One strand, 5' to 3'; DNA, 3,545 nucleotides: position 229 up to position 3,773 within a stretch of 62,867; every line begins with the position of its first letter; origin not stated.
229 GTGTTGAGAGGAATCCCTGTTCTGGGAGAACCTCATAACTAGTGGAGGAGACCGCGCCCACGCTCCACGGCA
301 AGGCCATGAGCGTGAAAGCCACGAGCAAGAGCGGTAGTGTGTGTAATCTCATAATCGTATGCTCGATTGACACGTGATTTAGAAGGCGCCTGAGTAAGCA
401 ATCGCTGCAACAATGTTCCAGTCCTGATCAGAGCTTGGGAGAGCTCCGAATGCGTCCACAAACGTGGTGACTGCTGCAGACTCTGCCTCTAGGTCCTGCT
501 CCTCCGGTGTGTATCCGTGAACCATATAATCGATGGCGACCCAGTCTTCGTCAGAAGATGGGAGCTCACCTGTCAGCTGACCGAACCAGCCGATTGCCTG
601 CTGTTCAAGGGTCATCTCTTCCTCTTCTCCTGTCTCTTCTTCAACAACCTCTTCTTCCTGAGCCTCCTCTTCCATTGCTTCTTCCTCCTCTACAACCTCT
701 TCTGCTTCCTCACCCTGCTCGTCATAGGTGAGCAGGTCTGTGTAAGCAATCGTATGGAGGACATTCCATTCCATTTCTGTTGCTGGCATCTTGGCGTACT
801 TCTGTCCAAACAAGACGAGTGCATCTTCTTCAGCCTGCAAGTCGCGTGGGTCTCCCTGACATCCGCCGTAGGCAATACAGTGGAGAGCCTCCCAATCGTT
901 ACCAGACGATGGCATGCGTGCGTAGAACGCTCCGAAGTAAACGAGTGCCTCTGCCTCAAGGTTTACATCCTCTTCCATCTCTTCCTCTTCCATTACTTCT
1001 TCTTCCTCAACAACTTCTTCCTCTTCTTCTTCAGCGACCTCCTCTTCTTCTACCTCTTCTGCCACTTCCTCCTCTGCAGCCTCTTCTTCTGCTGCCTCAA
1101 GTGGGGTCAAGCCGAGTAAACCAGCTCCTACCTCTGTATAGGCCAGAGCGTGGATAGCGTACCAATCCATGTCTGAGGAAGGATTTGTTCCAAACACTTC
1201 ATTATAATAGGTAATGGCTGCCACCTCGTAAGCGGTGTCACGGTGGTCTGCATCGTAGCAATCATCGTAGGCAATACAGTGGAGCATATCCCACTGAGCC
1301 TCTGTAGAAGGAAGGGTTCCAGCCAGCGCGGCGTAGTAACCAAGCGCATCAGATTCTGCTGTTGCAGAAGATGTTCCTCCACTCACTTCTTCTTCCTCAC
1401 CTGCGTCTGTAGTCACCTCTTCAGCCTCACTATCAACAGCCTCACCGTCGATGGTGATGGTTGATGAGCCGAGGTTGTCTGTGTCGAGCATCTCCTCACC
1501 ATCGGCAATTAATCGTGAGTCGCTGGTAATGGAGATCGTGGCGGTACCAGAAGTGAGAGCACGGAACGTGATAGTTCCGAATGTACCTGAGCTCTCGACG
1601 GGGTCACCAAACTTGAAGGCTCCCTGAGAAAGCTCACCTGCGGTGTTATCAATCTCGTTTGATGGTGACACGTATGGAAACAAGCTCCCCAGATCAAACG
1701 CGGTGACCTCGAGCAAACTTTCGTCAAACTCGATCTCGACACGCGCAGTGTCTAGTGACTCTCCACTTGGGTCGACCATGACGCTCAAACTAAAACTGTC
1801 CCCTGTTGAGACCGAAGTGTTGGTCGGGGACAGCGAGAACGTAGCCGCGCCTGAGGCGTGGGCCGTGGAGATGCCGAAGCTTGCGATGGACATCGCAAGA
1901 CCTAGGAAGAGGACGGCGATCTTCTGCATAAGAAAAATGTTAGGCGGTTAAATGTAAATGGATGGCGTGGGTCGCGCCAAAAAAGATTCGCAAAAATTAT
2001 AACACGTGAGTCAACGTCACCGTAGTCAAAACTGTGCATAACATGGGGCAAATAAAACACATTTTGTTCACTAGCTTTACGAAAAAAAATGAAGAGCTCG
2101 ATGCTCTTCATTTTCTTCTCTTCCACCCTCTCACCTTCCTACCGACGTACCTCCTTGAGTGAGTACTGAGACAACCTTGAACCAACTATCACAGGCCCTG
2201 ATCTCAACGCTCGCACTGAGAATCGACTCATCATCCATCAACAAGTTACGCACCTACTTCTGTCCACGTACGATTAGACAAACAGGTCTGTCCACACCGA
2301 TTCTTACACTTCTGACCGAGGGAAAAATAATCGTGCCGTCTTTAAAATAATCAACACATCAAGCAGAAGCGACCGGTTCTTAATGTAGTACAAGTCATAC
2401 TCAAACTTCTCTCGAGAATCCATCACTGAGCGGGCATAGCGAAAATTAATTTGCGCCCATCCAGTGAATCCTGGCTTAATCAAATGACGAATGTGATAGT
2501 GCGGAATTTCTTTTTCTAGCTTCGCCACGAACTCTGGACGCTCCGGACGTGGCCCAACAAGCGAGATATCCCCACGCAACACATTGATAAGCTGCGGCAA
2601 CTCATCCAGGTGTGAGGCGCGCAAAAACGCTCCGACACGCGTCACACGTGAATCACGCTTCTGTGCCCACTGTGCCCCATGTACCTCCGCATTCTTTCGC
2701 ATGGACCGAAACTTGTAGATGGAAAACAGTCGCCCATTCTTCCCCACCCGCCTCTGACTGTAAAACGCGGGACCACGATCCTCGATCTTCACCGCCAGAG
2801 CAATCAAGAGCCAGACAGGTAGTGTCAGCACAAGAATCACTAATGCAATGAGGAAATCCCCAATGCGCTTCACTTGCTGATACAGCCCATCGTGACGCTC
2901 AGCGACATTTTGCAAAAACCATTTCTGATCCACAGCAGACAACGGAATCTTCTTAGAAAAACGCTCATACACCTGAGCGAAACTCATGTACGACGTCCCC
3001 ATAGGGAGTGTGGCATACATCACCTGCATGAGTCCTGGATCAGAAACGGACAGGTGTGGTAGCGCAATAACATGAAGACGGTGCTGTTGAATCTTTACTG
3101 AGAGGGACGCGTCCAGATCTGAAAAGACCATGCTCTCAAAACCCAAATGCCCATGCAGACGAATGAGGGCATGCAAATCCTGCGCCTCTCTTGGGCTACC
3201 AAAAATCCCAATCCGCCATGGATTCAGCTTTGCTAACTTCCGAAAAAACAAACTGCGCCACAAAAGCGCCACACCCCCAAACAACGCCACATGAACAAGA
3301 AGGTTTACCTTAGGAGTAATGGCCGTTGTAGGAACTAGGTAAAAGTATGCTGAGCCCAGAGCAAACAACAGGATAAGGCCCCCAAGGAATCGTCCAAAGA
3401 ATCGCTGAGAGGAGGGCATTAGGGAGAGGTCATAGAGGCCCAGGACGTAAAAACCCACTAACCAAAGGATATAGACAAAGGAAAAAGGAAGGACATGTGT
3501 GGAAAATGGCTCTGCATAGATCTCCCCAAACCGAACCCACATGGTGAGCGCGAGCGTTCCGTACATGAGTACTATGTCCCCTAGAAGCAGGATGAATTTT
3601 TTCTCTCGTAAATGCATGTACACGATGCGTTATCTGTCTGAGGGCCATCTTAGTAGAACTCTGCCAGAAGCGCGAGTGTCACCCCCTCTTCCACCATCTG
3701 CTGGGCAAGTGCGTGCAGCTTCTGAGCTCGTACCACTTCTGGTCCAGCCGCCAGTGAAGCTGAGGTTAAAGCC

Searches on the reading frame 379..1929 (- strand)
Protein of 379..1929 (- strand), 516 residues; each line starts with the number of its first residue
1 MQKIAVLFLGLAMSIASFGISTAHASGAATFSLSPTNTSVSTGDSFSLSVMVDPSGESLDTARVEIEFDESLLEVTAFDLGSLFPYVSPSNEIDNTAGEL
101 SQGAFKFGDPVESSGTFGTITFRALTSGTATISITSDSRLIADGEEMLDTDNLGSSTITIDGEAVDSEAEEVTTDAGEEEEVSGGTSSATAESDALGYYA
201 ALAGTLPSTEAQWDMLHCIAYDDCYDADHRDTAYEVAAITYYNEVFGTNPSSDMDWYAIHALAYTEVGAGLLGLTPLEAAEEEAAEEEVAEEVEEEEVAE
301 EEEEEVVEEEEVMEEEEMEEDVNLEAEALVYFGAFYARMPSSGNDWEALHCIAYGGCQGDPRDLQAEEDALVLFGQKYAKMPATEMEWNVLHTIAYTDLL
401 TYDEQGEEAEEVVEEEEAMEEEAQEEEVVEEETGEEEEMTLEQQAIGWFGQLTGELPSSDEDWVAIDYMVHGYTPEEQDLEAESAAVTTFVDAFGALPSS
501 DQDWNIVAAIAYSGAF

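Call 4: search_protein_families(library=pfam, proteins=[window:379-1929:-], max_evalue=0.01)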
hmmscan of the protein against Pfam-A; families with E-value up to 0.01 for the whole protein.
window:379-1929:- (516 aa): 2 families
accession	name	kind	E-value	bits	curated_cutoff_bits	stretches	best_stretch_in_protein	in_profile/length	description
PF00963.24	Cohesin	-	9.7e-09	36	24.1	1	34-152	4-130/139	Cohesin domain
PF02368.24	Big_2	-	0.0036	17.7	22.8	0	30-66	4-40/79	Bacterial Ig-like domain (group 2)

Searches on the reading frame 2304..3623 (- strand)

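Call 4: search_protein_families(library=pfam, proteins=[window:2304-3623:-], max_evalue=0.01)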
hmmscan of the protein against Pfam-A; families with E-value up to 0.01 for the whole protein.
window:2304-3623:- (439 aa): 1 family
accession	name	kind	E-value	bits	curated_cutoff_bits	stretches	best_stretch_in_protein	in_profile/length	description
PF02397.22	Bac_transf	-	2.6e-68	229.5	27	1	252-433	1-177/179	Bacterial sugar transferase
